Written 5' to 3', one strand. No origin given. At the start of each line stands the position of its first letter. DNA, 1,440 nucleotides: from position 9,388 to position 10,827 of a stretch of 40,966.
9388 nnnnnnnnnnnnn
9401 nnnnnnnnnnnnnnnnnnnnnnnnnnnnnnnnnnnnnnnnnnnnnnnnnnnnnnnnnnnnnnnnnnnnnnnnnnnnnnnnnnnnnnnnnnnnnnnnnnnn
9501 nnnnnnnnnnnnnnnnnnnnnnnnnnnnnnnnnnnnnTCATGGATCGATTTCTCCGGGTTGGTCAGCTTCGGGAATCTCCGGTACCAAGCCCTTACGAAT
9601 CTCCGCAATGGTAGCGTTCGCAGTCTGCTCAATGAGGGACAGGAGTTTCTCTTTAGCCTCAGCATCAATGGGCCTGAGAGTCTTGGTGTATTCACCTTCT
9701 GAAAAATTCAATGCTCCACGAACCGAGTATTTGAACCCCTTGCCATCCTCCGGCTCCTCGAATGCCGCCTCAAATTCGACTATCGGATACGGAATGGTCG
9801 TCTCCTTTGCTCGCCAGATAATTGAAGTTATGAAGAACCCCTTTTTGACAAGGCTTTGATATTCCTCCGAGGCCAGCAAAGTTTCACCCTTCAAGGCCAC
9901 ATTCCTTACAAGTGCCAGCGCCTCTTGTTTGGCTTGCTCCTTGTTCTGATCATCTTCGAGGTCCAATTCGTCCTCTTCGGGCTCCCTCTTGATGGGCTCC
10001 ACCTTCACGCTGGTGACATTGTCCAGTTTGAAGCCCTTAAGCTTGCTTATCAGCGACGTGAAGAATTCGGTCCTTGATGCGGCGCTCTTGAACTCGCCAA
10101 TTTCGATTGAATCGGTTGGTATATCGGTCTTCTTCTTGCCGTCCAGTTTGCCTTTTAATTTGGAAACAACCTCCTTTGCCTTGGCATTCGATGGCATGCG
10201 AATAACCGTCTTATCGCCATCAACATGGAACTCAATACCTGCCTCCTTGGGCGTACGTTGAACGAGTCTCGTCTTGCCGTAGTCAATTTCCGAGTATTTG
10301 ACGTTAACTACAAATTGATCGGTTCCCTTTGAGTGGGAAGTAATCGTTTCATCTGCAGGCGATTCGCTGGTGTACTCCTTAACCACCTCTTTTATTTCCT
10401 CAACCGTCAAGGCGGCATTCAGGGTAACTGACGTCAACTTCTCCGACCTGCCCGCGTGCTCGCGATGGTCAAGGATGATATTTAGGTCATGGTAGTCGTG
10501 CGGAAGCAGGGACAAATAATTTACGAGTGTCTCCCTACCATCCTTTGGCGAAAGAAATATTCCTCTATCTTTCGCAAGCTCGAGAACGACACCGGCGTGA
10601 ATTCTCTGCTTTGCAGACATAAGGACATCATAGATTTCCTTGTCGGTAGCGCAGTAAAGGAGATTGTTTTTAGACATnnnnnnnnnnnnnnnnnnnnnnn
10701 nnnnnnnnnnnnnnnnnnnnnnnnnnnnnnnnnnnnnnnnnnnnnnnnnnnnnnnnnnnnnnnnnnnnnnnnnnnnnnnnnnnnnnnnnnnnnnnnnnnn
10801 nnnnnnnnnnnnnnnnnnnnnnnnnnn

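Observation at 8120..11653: Four-gene translationally coupled cassette (PD-(D/E)xK-like, two orphans, HEPN/Abi_C-like) that fits no named defence system I know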

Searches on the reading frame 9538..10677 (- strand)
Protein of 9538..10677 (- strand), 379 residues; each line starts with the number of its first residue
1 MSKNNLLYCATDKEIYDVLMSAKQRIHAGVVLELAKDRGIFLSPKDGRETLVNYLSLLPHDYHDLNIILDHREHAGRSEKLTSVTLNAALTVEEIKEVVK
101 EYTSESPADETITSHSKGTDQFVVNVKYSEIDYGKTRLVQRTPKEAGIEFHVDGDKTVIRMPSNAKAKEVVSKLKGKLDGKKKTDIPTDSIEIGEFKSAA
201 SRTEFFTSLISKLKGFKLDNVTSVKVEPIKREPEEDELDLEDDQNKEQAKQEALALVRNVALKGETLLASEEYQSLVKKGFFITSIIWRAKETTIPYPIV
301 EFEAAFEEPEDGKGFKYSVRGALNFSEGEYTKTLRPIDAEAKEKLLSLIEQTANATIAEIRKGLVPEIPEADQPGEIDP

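Call 3: search_protein_families(library=pfam, proteins=[window:9538-10677:-], max_evalue=1)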
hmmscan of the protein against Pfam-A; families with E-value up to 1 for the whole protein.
window:9538-10677:- (379 aa): 1 family
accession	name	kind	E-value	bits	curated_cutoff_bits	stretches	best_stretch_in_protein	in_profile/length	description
PF22403.1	DUF6981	-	0.11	12.8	26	1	144-187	26-67/84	Domain of unknown function (DUF6981)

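Call 4: search_protein_families(library=padloc, proteins=[window:9538-10677:-], max_evalue=1)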
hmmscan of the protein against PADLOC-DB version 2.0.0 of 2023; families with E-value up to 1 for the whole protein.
window:9538-10677:- (379 aa): 1 family
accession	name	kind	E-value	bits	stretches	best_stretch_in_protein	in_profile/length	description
PDLC03005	Hp2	-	2.9e-44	149.1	1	6-357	4-345/359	-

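Call 5: search_protein_families(library=ncbifam, proteins=[window:9538-10677:-], max_evalue=1)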
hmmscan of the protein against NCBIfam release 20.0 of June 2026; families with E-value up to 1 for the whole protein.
window:9538-10677:- (379 aa): 0 families

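Call 20: search_protein_families(library=phrogs, proteins=[window:9538-10677:-], max_evalue=0.1)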
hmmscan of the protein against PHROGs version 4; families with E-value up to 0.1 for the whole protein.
window:9538-10677:- (379 aa): 2 families
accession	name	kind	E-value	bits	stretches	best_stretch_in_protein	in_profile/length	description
phrog_6531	-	unknown function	1.1e-93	315.3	1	4-362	2-351/361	-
phrog_24468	-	unknown function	0.014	16.5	1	303-354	3-54/65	-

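Call 63: find_homologous_proteins(query=window:9538-10677:-, max_evalue=0.001)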
Query window:9538-10677:- (379 aa): 285 proteins with E <= 0.001 among 6940 candidates; the best 120 are listed.
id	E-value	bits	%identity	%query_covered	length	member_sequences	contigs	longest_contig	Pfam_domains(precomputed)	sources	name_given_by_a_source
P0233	4.6e-240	814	99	100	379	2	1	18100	-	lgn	-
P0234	8.2e-212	721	87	100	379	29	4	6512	-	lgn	-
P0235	1.9e-202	690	83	100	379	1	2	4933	-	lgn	-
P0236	1.1e-194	665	84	97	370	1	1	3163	-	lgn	-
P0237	2.0e-194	664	84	96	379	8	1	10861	-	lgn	-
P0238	3.6e-194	663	83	98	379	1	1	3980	-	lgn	-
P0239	1.8e-193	661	81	99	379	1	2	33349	-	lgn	-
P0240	3.0e-193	660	84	95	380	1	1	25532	-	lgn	-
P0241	1.6e-192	658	84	95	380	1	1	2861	-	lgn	-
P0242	2.9e-191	653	82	96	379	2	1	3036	-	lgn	-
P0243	1.4e-188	645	81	96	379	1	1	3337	-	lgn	-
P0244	4.6e-187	640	81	95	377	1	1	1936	-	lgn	-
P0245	4.8e-187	640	80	96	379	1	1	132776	-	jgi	-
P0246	1.0e-186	638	81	96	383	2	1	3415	-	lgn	-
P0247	1.5e-185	635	81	95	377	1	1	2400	-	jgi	jgi:acylphosphatase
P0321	3.2e-158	545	70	95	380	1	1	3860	PF26110.2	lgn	-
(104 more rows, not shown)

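Call 65: find_encoding_contigs(protein=P0321, flank=4000, max_places=2)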
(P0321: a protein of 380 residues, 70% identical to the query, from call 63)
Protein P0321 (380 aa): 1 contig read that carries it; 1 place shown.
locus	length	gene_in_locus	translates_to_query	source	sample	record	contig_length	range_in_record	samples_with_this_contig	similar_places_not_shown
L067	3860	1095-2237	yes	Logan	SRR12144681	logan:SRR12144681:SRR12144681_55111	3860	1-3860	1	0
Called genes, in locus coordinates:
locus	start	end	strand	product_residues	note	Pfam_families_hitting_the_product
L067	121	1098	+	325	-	PF26115:PDDEXK_GAPS4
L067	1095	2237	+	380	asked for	PF26110:GAPS4b_N (faint)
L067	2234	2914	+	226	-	-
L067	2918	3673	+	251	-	-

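Call 72: search_solved_structures(query=A3, max_evalue=10, show_alignments=1)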
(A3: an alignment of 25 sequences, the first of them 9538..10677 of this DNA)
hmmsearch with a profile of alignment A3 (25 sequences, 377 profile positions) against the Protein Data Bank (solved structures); distinct sequences matched with E-value up to 10: 2.
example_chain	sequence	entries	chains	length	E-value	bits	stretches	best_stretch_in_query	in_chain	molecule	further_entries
4p47_A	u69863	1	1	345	0.09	14.9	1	150-222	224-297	TRAP dicarboxylate transporter, DctP subunit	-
7qpg_R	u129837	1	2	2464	3.8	9.5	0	80-148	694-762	Kinetochore-associated protein 1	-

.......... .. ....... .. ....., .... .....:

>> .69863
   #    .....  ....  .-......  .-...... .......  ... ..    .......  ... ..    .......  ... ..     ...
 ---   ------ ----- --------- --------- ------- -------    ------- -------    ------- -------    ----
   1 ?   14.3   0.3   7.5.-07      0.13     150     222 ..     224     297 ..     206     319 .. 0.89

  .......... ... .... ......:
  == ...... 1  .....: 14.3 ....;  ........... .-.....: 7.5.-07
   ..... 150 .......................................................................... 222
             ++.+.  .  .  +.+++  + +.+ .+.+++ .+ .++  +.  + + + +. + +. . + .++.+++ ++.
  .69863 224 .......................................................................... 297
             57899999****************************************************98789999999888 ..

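Call 73: search_protein_families(library=ncbifam, alignment_id=A3, max_evalue=1)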
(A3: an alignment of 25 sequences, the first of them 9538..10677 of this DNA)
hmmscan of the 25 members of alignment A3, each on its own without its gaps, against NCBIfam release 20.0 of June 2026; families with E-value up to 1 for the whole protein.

A. member 1, window:9538-10677:- (379 aa): 0 families

B. families by the number of members that match (of 25 scanned): 10 families
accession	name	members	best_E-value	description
NF047934.1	antiphage_GapS4b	5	3.4e-08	GapS4b family protein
NF003546.0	PRK05205.1-2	1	0.0099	bifunctional pyr operon transcriptional regulator/uracil phosphoribosyltransferase PyrR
TIGR00286.1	TIGR00286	1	0.014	pyruvoyl-dependent arginine decarboxylase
TIGR01878.1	cas_Csa5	1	0.019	type I-A CRISPR-associated protein Csa5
NF012036.0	PRK15492.1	1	0.02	triosephosphate isomerase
TIGR03685.1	ribo_P1_arch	1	0.041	50S ribosomal protein P1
TIGR03044.1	PS_II_psb27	1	0.087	photosystem II protein Psb27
NF002587.0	PRK02240.1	1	0.098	GTP cyclohydrolase IIa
NF005804.0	PRK07659.1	1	0.12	enoyl-CoA hydratase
NF009749.0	PRK13259.1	1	0.76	septation regulator SpoVG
